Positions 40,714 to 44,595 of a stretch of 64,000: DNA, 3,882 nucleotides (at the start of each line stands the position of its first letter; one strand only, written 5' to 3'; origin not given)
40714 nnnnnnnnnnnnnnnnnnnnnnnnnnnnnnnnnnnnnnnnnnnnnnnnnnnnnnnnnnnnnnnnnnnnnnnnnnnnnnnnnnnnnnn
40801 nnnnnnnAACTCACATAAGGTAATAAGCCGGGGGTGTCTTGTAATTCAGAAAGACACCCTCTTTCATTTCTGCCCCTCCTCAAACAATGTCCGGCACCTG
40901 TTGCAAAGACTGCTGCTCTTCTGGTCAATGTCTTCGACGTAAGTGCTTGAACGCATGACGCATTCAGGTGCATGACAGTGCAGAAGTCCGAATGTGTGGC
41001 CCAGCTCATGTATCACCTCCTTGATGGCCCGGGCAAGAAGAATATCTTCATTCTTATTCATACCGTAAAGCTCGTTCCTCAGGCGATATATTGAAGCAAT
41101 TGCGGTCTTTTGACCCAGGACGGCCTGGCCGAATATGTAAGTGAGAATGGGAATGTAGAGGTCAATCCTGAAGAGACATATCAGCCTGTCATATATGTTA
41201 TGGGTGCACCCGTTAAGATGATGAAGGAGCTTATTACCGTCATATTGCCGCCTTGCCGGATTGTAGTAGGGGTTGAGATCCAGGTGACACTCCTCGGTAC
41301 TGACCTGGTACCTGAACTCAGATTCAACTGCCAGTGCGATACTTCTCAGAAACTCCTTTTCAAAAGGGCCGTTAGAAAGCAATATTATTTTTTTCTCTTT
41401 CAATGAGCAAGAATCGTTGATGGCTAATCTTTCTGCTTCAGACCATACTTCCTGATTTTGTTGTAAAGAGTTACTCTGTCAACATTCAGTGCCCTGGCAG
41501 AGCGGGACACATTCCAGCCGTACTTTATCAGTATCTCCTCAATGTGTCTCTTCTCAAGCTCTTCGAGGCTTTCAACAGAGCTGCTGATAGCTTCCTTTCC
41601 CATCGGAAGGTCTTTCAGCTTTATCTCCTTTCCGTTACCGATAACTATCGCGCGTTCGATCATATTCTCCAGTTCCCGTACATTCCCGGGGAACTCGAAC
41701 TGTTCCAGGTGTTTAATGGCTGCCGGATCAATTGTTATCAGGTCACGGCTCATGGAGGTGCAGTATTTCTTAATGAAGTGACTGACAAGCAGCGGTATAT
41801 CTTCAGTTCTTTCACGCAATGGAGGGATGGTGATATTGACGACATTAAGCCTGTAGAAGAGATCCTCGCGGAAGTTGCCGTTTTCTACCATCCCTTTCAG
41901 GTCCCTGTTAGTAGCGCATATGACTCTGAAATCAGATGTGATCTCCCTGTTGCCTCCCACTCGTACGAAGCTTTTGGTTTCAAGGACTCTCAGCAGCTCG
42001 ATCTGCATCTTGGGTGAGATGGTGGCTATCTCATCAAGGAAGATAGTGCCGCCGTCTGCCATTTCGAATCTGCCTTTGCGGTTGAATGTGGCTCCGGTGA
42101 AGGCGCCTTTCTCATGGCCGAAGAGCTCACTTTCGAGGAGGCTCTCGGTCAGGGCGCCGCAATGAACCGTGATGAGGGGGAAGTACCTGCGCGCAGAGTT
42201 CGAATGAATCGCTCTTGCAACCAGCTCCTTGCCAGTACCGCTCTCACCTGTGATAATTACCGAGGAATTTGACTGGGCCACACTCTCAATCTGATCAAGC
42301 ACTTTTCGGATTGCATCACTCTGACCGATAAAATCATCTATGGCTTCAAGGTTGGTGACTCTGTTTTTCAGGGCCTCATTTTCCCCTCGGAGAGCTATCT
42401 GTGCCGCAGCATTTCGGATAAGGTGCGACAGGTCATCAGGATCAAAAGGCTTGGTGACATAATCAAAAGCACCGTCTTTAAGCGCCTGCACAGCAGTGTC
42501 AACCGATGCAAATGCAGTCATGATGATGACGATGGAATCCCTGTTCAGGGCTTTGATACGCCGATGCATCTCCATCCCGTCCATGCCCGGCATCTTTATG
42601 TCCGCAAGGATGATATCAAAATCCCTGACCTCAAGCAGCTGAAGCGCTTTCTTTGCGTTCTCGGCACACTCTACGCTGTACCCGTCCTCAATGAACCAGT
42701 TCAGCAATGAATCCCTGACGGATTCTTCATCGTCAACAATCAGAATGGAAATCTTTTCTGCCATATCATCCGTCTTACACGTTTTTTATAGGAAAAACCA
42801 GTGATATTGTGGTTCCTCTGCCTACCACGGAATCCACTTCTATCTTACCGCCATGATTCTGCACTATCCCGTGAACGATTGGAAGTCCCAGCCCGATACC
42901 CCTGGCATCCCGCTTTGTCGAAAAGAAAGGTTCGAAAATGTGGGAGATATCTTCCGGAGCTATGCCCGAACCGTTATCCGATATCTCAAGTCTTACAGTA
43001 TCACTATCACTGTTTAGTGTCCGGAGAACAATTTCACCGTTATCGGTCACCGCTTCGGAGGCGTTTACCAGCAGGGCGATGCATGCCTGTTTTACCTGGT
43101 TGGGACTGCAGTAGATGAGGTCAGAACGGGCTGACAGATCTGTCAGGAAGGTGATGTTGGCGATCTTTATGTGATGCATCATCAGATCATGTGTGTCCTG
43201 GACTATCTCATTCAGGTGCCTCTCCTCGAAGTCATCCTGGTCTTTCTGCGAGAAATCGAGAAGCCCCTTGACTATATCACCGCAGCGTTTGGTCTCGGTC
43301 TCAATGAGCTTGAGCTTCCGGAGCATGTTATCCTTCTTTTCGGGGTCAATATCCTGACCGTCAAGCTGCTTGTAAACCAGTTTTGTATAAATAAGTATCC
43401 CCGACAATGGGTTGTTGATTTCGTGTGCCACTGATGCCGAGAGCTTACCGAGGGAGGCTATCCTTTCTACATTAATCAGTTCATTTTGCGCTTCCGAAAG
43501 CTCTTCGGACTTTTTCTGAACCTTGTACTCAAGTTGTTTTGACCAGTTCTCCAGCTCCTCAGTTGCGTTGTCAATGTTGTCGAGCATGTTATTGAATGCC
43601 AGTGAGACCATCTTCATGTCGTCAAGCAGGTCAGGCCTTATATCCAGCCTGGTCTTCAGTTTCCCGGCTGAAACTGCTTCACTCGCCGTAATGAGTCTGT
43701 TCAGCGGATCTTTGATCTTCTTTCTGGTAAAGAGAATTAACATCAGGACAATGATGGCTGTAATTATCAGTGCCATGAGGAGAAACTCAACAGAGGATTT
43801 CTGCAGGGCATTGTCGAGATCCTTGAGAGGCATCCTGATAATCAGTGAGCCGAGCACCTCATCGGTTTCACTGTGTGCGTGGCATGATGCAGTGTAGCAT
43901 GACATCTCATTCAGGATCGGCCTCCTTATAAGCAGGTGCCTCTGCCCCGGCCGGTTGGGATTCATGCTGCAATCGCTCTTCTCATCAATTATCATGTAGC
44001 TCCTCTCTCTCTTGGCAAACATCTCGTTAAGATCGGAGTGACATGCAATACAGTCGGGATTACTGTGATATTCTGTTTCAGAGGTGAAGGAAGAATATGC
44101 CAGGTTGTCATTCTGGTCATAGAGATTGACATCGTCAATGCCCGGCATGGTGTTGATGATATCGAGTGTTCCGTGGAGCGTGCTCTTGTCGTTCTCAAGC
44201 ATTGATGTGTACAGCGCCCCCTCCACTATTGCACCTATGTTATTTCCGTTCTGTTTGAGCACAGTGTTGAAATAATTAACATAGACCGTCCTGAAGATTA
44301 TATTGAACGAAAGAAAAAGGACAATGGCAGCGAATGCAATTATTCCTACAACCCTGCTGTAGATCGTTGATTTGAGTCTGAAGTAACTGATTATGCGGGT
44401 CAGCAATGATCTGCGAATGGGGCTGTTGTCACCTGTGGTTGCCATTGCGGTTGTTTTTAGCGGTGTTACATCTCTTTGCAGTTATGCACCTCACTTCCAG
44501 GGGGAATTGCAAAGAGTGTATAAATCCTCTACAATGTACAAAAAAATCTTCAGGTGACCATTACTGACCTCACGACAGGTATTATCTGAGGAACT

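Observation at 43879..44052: CXXCH and CX4CH motifs in the periplasmic loop of the histidine kinase (possible c-type heme or metal sensor)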

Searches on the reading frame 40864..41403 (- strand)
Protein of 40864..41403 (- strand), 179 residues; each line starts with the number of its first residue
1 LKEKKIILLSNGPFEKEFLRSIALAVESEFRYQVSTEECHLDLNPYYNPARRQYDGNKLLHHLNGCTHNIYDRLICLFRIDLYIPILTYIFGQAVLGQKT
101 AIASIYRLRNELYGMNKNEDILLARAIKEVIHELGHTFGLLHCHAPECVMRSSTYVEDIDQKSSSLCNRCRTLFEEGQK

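Call 3: search_protein_families(library=pfam, proteins=[window:40864-41403:-], max_evalue=1)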
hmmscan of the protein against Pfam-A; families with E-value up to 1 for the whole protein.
window:40864-41403:- (179 aa): 11 families
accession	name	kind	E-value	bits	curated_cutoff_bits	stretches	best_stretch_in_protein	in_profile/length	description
PF07998.17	Peptidase_M54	-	1.8e-25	90.5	24.4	1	45-173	59-191/194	Peptidase family M54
PF00413.30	Peptidase_M10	-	0.001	19.4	24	1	130-154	112-136/159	Matrixin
PF13688.12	Reprolysin_5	-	0.0014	19.3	27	1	91-153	107-174/196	Metallo-peptidase family M12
PF13582.12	Reprolysin_3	-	0.0067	17.4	22.4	1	101-142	79-122/123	Metallo-peptidase family M12B Reprolysin-like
PF13583.11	Reprolysin_4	-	0.0092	16.1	22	1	130-158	139-167/203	Metallo-peptidase family M12B Reprolysin-like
PF13574.12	Reprolysin_2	-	0.029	14.7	27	1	112-153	110-150/195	Metallo-peptidase family M12B Reprolysin-like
PF10462.15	Peptidase_M66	-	0.03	13.7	20.6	1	125-152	191-218/306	Peptidase M66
PF12044.14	Metallopep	-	0.042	12.9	27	1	130-151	318-337/427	Putative peptidase family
PF16313.11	DUF4953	-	0.14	11.7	24.2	1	120-144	6-31/316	Met-zincin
PF05572.19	Peptidase_M43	-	0.16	12.3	23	1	129-168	71-110/152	Pregnancy-associated plasma protein-A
PF09190.17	DALR_2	-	0.29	12.1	22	1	101-141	15-56/57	DALR domain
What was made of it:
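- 40864..41403 (-): Archaemetzincin-type M54 metallopeptidase, the last gene of the operon. Pfam Peptidase_M54 1.8e-25 (call 3).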

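Call 64: search_protein_families(library=ncbifam, proteins=[window:40864-41403:-], max_evalue=0.001)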
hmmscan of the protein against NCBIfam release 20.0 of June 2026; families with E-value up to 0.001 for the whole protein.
window:40864-41403:- (179 aa): 2 families
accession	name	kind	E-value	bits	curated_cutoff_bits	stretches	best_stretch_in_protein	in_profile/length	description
NF033823.0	archmetzin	subfamily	5.4e-47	159.9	145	1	6-172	2-168/170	archaemetzincin family Zn-dependent metalloprotease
NF033824.1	Myxo_non_zincin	equivalog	2.8e-22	79.3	250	1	4-174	3-169/174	non-proteolytic archaemetzincin-like protein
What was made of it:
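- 40864..41403 (-): NCBIfam archmetzin 5.4e-47 (call 64).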

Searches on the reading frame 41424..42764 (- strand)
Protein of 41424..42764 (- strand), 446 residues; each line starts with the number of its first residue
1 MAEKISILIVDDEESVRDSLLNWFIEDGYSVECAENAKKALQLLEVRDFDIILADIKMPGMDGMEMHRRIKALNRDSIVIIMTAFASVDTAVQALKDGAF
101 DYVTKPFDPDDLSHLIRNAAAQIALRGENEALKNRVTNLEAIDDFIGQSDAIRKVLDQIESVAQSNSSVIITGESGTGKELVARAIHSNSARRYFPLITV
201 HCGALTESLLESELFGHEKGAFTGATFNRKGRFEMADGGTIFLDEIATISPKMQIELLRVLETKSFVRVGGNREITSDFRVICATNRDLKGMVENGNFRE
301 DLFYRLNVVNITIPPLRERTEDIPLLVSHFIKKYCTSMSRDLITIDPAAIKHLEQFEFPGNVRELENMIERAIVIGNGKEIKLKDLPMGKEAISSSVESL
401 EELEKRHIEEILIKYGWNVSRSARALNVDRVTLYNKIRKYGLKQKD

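Call 3: search_protein_families(library=pfam, proteins=[window:41424-42764:-], max_evalue=1)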
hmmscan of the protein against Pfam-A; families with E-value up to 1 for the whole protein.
window:41424-42764:- (446 aa): 23 families
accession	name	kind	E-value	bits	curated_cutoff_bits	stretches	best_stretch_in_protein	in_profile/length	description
PF00158.32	Sigma54_activat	-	7.2e-70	234.5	20.2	1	146-311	2-167/168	Sigma-54 interaction domain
PF00072.30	Response_reg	-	8.5e-32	110.1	30.2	1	7-116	1-110/111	Response regulator receiver domain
PF25601.1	AAA_lid_14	-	3.1e-24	85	27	1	317-388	1-72/87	AAA+ ATPase lid domain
PF14532.12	Sigma54_activ_2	-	2.3e-23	83.4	25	1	146-316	1-138/138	Sigma-54 interaction domain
PF02954.25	HTH_8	-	6.6e-12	45.4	22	1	399-440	1-42/42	Bacterial regulatory protein, Fis family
PF07728.20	AAA_5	-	4.8e-09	36.8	22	1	169-287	2-123/139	AAA domain (dynein-related subfamily)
PF00004.35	AAA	-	1.4e-06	29.2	21.2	1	169-287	1-110/131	ATPase family associated with various cellular activities (AAA)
PF13191.12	AAA_16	-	1.3e-05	26.2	32.6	1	145-217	2-81/167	AAA ATPase domain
PF01078.27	Mg_chelatase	-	4.3e-05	23.5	20.3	1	224-291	93-162/207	Magnesium chelatase, subunit ChlI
PF07724.20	AAA_2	-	0.00015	22.3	27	1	166-294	3-132/166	AAA domain (Cdc48 subfamily)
PF20720.3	nSTAND3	-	0.0021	18.2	27.2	1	155-191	6-42/155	Novel STAND NTPase 3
PF20161.5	VpsR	-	0.0041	17.3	23.7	1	18-116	21-120/121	VpsR domain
PF23198.2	PDE8A_N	-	0.0084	16.5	29.6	1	7-83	13-90/147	PDE8A-like, N-terminal domain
PF13401.12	AAA_22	-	0.014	16.2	27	1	165-206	4-45/130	AAA domain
PF13556.12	HTH_30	-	0.017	15.4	27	1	412-439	8-35/59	PucR C-terminal helix-turn-helix domain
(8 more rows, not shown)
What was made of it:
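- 41424..42764 (-): Cognate sigma-54-dependent response regulator (REC, AAA+ sigma-54 activator, Fis-type HTH), 446 aa. Pfam: Response_reg 8.5e-32, Sigma54_activat 7.2e-70, HTH_8 (call 3).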

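Call 4: search_protein_families(library=ncbifam, proteins=[window:41424-42764:-], max_evalue=0.1)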
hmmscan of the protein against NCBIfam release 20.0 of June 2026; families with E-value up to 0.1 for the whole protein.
window:41424-42764:- (446 aa): 132 families (the best 25 are shown)
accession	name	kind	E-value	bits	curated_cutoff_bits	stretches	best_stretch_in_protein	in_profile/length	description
NF008469.0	PRK11361.1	equivalog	1.1e-142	476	714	1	2-444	2-458/461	acetoacetate metabolism transcriptional regulator AtoC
NF007689.0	PRK10365.1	equivalog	7.7e-125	417.1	760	1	2-437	3-439/441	sigma-54-dependent response regulator transcription factor ZraR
TIGR01818.1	ntrC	equivalog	1e-124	416.9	558.6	1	7-421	1-412/463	nitrogen regulation protein NR(I)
TIGR02915.1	PEP_resp_reg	equivalog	2.9e-116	388.9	502.6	1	7-443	1-445/445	PEP-CTERM-box response regulator transcription factor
TIGR01817.1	nifA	equivalog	8.2e-111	371.4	528.85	1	129-397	182-449/534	nif-specific transcriptional activator NifA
NF051870.1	NAssimRespRegNtrX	equivalog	3.4e-107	359.1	600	1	6-442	3-452/452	nitrogen assimilation response regulator NtrX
NF041946.1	LuxO_transreg_Vib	equivalog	6.5e-107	358.2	800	2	10-389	2-379/463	quorum-sensing sigma-54 dependent transcriptional regulator LuxO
NF008176.1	PRK10923.1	equivalog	6e-105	351.5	620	1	6-402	5-396/469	nitrogen regulation protein NR(I)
NF011695.0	PRK15115.1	equivalog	6.6e-103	344.8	763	1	5-444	7-440/445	two-component system response regulator GlrR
NF041552.1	TF_PrdR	equivalog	1.2e-100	337.5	795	1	135-441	261-577/577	sigma-54 dependent transcriptional regulator PrdR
NF049963.1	RespRegFlgRCampy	domain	1.7e-97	327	750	1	6-442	2-429/429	fla regulon two-component system response regulator FlgR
NF038308.1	RNA_repair_RtcR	equivalog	4.6e-96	322.7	650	1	8-401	32-447/530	RNA repair transcriptional activator RtcR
NF003451.0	PRK05022.1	equivalog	1.1e-95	321.4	476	1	128-443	171-511/512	nitric oxide reductase transcriptional regulator NorR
NF050807.1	TransRegFlbDCaul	equivalog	5e-92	309.1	750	1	25-392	21-367/454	sigma-54-dependent transcriptional regulator FlbD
NF011958.0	PRK15429.1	equivalog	5e-89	299.7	830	1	125-444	360-688/692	formate hydrogenlyase transcriptional activator FlhA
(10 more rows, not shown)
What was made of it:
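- On Sigma-54-coupled two-component system (NtrB/NtrC architecture): Calls 3 and 4.
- Closest known: AtoS/AtoC, ZraS/ZraR and NtrB/NtrC-type two-component systems. Different: All scores are far below the equivalog cut-offs (call 4).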

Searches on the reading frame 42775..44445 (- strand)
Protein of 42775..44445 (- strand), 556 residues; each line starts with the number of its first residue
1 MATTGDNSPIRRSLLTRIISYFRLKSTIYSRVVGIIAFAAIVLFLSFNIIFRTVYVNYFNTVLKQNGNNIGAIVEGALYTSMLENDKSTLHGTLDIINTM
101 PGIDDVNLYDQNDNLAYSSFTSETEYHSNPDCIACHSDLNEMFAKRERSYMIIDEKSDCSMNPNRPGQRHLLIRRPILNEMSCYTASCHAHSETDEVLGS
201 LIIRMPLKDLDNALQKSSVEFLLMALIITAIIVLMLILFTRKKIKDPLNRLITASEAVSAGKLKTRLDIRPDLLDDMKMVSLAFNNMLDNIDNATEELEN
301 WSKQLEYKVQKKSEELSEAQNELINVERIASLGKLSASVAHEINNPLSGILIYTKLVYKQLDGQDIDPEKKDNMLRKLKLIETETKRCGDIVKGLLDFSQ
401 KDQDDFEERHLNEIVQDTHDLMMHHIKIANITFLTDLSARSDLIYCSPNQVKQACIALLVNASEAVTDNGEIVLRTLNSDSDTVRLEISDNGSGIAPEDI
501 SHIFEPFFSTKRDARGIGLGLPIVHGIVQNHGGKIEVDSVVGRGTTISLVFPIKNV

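Call 3: search_protein_families(library=pfam, proteins=[window:42775-44445:-], max_evalue=1)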
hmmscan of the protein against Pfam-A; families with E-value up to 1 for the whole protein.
window:42775-44445:- (556 aa): 10 families
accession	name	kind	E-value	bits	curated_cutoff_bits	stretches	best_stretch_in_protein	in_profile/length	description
PF02518.31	HATPase_c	-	6.6e-24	84.9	26.4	1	448-554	3-110/111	Histidine kinase-, DNA gyrase B-, and HSP90-like ATPase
PF00512.31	HisKA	-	1.8e-12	47.6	26.9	1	332-403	2-65/66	His Kinase A (phospho-acceptor) domain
PF00672.30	HAMP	-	1.6e-05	25.6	25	1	240-291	2-51/53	HAMP domain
PF14501.12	HATPase_c_5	-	0.00017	21.9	22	1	459-538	14-89/102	GHKL domain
PF13581.12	HATPase_c_2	-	0.00038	20.9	27.4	1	460-550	41-126/127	Histidine kinase-like ATPase domain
PF13589.12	HATPase_c_3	-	0.027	14.9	25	1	452-512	4-62/137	Histidine kinase-, DNA gyrase B-, and HSP90-like ATPase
PF02050.21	FliJ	-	0.038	14.7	28.4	1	283-328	49-94/123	Flagellar FliJ protein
PF23742.1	VBS_C3G9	-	0.049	14.2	27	1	271-328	31-85/120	C3G9 VBS-like domain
PF14522.11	Cytochrome_C7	-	0.16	12.2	24.8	1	125-196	8-55/67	Cytochrome c7 and related cytochrome c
PF04881.20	Adeno_GP19K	-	0.21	11.9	27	1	216-246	95-125/133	Adenovirus GP19K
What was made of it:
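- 42775..44445 (-): Sensor histidine kinase, 556 aa: TM1, periplasmic sensor, TM2, HAMP, HisKA, HATPase_c. Pfam: HAMP aa 240-291, HisKA aa 332-403, HATPase_c aa 448-554 (call 3).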

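Call 4: search_protein_families(library=ncbifam, proteins=[window:42775-44445:-], max_evalue=0.1)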
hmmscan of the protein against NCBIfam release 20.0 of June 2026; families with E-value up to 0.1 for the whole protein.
window:42775-44445:- (556 aa): 92 families (the best 25 are shown)
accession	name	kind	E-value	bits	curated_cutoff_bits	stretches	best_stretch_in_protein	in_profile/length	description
NF008468.0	PRK11360.1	equivalog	8e-59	199.5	646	1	315-555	379-610/616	two-component system sensor histidine kinase AtoS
NF052574.1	HisKinEspCMyxo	equivalog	5.2e-41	140.6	1200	1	318-553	403-637/785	serine histidine kinase EspC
NF010411.0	PRK13837.1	equivalog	1.1e-40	139.5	647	1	308-554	426-676/828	two-component system VirA-like sensor kinase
NF007688.0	PRK10364.1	equivalog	4.8e-40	137.7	479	1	311-554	219-452/460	two-component system sensor histidine kinase ZraS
NF038348.1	T2SS_HK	subfamily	5.6e-39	134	450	2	385-553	408-573/574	histidine kinase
NF053867.1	SprKinKinDBac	equivalog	3.7e-35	121.3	775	1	306-555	263-499/500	sporulation kinase KinD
NF033092.0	HK_WalK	equivalog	9.7e-35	120.2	725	2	336-552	376-593/594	cell wall metabolism sensor histidine kinase WalK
NF010076.0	PRK13557.1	subfamily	6.2e-34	117.3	631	1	318-554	149-395/540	histidine kinase famiy protein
NF011874.0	PRK15347.1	equivalog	2.2e-33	115.3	852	1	200-555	277-616/921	two component system sensor kinase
NF041777.1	sens_FixL_Rhizob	equivalog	5.9e-33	114.2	850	1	310-554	240-482/485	sensor protein FixL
NF047466.1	hybrid_RR_LvrB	exception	1.1e-32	113.7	500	1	289-553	114-376/377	hybrid histidine kinase/response regulator LvrB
NF046044.1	PnpS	equivalog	8.8e-32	110.6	400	1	337-552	175-390/390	two-component system histidine kinase PnpS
NF046020.1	HisKinCckABruc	equivalog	2.3e-31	108.5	1000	1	278-552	433-706/868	cell cycle histidine kinase CckA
NF052573.1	HisKinEspAMyxo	equivalog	2.5e-31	108.5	1400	1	311-551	363-609/755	serine histidine kinase EspA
TIGR01386.1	cztS_silS_copS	subfamily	8.6e-31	107.4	292.55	2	330-552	239-457/457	heavy metal sensor histidine kinase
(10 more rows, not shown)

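Call 6: find_homologous_proteins(query=window:42775-44445:-, max_evalue=0.00001)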
Query window:42775-44445:- (556 aa): 4796 proteins with E <= 0.00001 among 8000 candidates; the best 120 are listed.
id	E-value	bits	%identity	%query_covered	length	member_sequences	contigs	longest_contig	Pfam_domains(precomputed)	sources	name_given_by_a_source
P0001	0.0e+0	1180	95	100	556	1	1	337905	PF00672.31,PF02518.32,PF00512.32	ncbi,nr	ncbi:MAG: ATP-binding protein [Bacteroidales bacterium]|nr:ATP-binding protein [Bacteroidales bacter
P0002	0.0e+0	1179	95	100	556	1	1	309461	PF02518.32,PF00512.32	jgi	jgi:two-component system NtrC family sensor kinase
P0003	0.0e+0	1178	95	100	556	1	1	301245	PF00672.31,PF02518.32,PF00512.32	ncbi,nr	ncbi:MAG: ATP-binding protein [Bacteroidales bacterium]|nr:ATP-binding protein [Bacteroidales bacter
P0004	0.0e+0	1178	95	100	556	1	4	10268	PF02518.32,PF00512.32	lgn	-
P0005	0.0e+0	1178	95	100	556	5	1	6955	PF02518.32,PF00512.32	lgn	-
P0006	0.0e+0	1176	95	100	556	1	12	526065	PF02518.32,PF00512.32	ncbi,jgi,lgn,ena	jgi:two-component system NtrC family sensor kinase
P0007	0.0e+0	1139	91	100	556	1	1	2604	PF02518.32,PF00512.32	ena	-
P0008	0.0e+0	1138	91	100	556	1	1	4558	PF02518.32,PF00512.32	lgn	-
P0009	0.0e+0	1138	91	100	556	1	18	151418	PF02518.32,PF00512.32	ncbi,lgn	-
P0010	0.0e+0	1137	91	100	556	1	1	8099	PF02518.32,PF00512.32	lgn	-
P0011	0.0e+0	1104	89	100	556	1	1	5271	PF02518.32,PF00512.32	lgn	-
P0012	0.0e+0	1076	86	100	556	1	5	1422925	PF00672.31,PF02518.32,PF00512.32,PF14501.13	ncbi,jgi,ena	jgi:two-component system NtrC family sensor kinase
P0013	0.0e+0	1075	85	100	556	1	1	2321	PF02518.32,PF00512.32,PF14501.13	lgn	-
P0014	0.0e+0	1072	85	100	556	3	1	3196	PF02518.32,PF00512.32,PF14501.13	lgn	-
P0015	0.0e+0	1066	84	100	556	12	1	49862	PF02518.32,PF00512.32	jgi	jgi:two-component system NtrC family sensor kinase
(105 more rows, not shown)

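Call 60: find_encoding_contigs(protein=window:42775-44445:-, flank=10000, max_places=4)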
Protein window:42775-44445:- (556 aa): 12 contigs read that carry it; 4 places shown.
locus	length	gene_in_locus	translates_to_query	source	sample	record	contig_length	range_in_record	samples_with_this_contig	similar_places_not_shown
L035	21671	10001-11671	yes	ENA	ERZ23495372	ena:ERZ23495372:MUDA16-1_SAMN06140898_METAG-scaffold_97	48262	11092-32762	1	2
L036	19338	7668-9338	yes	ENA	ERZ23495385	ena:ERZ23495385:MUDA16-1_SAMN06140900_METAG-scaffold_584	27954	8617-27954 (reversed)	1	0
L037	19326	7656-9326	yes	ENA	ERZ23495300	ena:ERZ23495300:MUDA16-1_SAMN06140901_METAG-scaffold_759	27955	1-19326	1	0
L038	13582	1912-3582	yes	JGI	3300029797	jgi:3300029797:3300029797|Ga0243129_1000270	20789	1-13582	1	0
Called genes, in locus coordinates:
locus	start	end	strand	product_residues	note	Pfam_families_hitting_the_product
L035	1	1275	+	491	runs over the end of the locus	PF01177:Asp_Glu_race (weak)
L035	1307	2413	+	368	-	PF07722:Peptidase_C26, PF00117:GATase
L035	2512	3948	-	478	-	PF02233:PNTB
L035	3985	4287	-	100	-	PF12769:PNTB_4TM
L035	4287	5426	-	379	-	PF05222:AlaDh_PNT_N, PF02826:2-Hacid_dh_C (faint), PF01262:AlaDh_PNT_C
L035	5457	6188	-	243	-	PF01182:Glucosamine_iso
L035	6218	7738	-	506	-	PF00479:G6PD_N, PF02781:G6PD_C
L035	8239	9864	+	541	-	PF01597:GCV_H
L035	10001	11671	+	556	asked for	PF00672:HAMP (faint), PF00512:HisKA, PF02518:HATPase_c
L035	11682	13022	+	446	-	PF00072:Response_reg, PF00158:Sigma54_activat, PF14532:Sigma54_activ_2, PF07728:AAA_5, PF00004:AAA (weak), PF25601:AAA_lid_14, PF02954:HTH_8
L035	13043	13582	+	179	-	PF07998:Peptidase_M54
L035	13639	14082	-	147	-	-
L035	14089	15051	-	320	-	-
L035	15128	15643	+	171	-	-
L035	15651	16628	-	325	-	PF01180:DHO_dh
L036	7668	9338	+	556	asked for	PF00672:HAMP (faint), PF00512:HisKA, PF02518:HATPase_c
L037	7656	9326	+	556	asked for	PF00672:HAMP (faint), PF00512:HisKA, PF02518:HATPase_c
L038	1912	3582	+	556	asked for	PF00672:HAMP (faint), PF00512:HisKA, PF02518:HATPase_c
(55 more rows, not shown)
